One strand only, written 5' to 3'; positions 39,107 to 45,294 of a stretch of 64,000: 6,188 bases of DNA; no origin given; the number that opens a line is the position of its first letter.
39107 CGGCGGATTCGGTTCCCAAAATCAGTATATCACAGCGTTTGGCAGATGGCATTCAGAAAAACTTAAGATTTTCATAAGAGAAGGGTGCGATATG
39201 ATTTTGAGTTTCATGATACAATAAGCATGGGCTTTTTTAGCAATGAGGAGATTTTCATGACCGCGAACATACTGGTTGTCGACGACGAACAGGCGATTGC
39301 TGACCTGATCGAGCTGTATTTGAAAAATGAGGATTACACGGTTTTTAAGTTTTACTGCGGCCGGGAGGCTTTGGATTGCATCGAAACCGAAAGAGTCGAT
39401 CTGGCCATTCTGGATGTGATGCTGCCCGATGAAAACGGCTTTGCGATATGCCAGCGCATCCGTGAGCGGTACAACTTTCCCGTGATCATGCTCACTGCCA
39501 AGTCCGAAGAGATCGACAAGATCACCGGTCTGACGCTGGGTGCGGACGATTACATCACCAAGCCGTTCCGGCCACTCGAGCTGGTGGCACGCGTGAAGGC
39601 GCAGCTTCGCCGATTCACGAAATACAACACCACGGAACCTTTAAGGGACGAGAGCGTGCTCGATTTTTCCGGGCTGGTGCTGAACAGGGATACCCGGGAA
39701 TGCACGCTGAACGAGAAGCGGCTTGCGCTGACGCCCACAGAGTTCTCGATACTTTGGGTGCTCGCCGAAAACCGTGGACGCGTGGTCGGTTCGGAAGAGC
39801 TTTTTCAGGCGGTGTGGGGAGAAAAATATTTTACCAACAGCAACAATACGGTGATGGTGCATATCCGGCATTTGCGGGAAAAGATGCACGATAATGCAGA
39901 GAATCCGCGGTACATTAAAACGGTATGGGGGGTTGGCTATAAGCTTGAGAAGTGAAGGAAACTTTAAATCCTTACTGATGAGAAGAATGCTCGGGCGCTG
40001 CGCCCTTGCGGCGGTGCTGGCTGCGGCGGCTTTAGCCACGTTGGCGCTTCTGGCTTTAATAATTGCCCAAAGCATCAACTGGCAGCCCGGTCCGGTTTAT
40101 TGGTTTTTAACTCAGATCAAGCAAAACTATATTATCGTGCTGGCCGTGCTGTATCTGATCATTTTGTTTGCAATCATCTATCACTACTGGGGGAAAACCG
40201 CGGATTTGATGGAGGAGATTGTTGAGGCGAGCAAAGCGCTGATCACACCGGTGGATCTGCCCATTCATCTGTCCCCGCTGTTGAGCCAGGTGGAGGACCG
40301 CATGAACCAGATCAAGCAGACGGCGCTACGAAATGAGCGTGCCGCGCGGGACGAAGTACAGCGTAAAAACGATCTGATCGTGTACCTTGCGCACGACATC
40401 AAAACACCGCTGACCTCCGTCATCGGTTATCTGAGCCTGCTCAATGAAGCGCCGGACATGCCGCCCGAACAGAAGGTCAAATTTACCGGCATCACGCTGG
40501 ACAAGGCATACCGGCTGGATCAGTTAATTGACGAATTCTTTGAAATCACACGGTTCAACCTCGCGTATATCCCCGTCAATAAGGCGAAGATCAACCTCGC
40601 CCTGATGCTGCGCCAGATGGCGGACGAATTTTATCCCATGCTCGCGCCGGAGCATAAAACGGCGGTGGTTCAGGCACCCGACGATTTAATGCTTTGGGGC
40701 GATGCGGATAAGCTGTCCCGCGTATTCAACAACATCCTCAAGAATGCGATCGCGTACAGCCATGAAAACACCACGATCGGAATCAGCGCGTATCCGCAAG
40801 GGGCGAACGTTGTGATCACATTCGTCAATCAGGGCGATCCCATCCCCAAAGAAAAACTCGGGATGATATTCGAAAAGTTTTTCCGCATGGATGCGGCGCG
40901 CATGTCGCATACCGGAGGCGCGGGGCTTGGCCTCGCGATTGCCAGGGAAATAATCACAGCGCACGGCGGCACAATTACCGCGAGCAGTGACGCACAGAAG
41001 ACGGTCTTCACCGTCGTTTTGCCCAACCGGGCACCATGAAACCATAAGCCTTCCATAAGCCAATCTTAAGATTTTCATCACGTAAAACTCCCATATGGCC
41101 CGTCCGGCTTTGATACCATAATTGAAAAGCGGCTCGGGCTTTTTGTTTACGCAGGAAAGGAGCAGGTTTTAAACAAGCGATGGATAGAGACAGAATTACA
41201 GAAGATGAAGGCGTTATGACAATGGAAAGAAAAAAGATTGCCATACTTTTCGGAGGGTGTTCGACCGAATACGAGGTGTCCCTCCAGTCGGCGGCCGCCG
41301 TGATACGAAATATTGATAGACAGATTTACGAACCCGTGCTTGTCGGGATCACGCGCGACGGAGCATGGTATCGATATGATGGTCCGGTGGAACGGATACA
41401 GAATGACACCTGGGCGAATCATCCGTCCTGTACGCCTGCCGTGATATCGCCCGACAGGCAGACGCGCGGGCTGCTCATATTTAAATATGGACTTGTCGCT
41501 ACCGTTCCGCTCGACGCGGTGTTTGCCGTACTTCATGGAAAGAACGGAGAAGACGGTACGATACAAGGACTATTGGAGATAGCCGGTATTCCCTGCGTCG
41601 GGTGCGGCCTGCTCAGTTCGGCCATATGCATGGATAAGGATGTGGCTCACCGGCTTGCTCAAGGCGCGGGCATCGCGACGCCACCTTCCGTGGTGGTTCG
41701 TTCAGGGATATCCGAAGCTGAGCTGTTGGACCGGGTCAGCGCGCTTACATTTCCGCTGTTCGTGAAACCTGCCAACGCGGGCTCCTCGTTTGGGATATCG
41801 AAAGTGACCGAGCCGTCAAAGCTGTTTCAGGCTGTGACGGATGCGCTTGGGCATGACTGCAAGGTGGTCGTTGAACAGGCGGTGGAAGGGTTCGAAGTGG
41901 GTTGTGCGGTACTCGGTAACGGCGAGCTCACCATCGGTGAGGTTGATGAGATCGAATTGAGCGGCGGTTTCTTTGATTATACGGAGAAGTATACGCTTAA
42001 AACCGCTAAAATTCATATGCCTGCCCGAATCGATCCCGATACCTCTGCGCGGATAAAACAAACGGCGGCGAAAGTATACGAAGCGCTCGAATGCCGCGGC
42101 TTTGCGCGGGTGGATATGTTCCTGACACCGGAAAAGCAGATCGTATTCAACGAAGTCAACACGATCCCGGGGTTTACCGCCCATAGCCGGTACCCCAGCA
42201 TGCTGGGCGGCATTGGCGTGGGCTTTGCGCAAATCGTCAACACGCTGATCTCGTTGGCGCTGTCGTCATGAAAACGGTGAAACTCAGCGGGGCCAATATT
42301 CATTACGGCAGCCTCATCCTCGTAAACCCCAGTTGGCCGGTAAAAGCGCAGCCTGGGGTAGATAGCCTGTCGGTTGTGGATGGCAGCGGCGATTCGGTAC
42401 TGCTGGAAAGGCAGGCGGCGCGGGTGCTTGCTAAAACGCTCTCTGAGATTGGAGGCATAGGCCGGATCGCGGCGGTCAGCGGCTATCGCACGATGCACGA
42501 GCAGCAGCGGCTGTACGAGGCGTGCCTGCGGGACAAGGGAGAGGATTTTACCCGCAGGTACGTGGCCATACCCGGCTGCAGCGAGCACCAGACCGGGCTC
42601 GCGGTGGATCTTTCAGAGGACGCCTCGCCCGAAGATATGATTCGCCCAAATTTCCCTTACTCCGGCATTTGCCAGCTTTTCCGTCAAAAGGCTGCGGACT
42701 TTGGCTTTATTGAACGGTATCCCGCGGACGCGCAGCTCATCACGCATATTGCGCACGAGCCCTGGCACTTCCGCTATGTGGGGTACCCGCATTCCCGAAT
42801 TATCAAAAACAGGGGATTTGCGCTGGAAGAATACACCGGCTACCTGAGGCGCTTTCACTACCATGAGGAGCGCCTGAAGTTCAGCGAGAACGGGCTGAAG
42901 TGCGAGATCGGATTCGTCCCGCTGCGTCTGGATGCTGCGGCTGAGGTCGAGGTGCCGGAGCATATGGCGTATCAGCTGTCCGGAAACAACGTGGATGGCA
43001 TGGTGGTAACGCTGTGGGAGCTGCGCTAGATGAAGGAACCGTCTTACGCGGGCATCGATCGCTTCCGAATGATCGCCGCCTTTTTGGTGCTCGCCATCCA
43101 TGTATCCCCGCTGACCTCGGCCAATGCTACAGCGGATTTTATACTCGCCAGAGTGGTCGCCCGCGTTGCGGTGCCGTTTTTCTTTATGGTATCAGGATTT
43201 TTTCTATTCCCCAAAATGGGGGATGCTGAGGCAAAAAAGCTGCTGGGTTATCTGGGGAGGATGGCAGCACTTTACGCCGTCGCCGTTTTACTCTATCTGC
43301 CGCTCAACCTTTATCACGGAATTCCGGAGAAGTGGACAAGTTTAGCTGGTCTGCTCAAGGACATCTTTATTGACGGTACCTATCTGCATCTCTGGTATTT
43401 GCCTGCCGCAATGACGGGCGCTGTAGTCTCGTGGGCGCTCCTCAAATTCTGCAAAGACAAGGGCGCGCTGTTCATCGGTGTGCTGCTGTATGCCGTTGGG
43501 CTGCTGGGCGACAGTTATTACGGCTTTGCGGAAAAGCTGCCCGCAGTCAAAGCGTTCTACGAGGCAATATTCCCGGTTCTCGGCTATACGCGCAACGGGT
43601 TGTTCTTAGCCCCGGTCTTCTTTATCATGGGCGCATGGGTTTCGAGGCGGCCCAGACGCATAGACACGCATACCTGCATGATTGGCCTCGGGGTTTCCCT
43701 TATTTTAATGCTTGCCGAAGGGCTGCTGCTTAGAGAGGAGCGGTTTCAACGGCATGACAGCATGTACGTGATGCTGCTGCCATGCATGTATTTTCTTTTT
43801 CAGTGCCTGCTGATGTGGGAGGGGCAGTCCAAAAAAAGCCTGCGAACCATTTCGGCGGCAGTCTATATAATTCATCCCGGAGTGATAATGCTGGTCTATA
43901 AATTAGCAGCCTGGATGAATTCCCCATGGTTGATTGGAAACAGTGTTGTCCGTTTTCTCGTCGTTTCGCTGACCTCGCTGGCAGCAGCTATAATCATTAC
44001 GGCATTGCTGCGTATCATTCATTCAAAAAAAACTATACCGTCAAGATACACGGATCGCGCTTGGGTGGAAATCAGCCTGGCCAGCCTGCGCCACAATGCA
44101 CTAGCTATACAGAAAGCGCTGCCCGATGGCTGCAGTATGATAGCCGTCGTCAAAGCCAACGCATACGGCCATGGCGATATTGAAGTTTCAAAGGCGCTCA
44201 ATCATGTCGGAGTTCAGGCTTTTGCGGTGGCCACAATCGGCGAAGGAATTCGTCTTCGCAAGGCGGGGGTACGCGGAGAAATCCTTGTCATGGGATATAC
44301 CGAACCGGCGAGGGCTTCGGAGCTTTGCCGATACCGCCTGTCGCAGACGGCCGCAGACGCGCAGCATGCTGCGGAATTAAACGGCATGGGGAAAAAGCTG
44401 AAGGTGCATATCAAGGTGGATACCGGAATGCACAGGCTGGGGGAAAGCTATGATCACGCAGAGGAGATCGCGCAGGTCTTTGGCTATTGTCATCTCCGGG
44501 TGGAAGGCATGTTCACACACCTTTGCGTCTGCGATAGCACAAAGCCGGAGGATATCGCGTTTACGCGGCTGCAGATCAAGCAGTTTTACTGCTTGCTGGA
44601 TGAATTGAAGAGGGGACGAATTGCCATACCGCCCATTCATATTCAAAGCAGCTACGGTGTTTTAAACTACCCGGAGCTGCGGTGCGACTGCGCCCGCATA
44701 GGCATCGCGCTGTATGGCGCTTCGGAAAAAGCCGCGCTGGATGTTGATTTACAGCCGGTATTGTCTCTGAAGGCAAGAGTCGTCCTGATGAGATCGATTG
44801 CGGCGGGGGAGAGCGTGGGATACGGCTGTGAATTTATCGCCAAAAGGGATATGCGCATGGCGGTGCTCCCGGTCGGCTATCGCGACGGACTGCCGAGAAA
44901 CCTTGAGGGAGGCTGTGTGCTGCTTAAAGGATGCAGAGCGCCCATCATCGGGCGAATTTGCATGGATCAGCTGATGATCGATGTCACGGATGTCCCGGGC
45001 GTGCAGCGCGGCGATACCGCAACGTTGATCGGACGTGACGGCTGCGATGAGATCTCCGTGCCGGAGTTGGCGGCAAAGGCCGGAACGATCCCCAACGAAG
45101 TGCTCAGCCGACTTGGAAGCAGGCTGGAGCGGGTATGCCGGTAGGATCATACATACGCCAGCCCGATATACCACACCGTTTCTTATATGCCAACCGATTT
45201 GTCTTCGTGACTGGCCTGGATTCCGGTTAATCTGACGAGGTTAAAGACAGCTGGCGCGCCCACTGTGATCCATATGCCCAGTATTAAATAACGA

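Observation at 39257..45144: vanG-type D-Ala-D-Ser vancomycin resistance operon (vanR-vanS-vanG-vanXY-vanT) in a commensal-type Clostridial genome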

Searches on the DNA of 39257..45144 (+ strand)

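Call 63: search_dna_similar(query=window:39257-45144:+, collection=plasmids, mode=distant, max_rows=8)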
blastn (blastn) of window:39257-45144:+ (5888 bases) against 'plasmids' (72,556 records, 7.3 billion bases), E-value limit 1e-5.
Records with a match: 601; places in all: 639; records where one place covers at least 80% of the query: 0.
Best place of each record, by identity: 80-90% 4; 60-80% 597.
By first word of the organism name: Enterococcus 373; Ralstonia 130; Bacillus 27; Rhodococcus 7; Sinorhizobium 6; Subdoligranulum 5; Staphylococcus 5; Streptomyces 5; Rhizobium 4; Pseudomonas 4; and 27 more.
By predicted mobility (MOB-suite, as given by PLSDB): non-mobilizable 319; mobilizable 241; conjugative 41.
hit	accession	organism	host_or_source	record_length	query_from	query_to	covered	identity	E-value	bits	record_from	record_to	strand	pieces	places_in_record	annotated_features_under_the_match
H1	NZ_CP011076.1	Brevibacillus laterosporus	Oryza sativa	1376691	1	1698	22%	66.5%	2e-50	354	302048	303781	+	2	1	vanS-Pt: vancomycin resistance histidine kinase VanS-Pt | vanR gene in vanA cluster: glycopeptide resistance gene cluster; vanR | vanR-A: vancomycin resistance response regulator transcription factor VanR-A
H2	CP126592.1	Bacillus bombysepticus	bacterial isolate,warm, humid forested ...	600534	10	1698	22%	66.1%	2e-43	322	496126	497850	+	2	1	vanS: vancomycin resistance histidine kinase VanS | vanR: VanA-type vancomycin resistance DNA-binding response regulator VanR | vanR gene in vanA cluster: glycopeptide resistance gene cluster; vanR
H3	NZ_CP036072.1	Bacillus wiedmannii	cell culture,soil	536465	10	1698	22%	66.1%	2e-43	318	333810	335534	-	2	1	vanS: vancomycin resistance histidine kinase VanS | vanR-A: vancomycin resistance response regulator transcription factor VanR-A | vanR gene in vanA cluster: glycopeptide resistance gene cluster; vanR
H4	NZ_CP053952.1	Bacillus cereus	-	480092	14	1698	21%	66.2%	2e-43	305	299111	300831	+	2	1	vanS: vancomycin resistance histidine kinase VanS | vanR-A: vancomycin resistance response regulator transcription factor VanR-A | vanR gene in vanA cluster: glycopeptide resistance gene cluster; vanR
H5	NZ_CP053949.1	Bacillus cereus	-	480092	14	1698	21%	66.2%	2e-43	305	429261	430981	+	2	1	vanS: vancomycin resistance histidine kinase VanS | vanR-A: vancomycin resistance response regulator transcription factor VanR-A | vanR gene in vanA cluster: glycopeptide resistance gene cluster; vanR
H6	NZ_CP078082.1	Bacillus tropicus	Cell culture,soil sample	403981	14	1698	21%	66.1%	1e-46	316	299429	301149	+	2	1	vanS: vancomycin resistance histidine kinase VanS | vanR-A: vancomycin resistance response regulator transcription factor VanR-A | vanR gene in vanA cluster: glycopeptide resistance gene cluster; vanR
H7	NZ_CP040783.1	Bacillus thuringiensis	whole organism,soil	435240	14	1698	21%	66.0%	1e-40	301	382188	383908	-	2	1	vanS: vancomycin resistance histidine kinase VanS | vanR-A: vancomycin resistance response regulator transcription factor VanR-A | vanR gene in vanA cluster: glycopeptide resistance gene cluster; vanR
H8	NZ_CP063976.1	Bacillus cereus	Soil in tiger area of zoo,cell culture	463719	14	1698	21%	65.9%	3e-42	296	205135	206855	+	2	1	vanS: vancomycin resistance histidine kinase VanS | vanR gene in vanA cluster: glycopeptide resistance gene cluster; vanR | vanR-A: vancomycin resistance response regulator transcription factor VanR-A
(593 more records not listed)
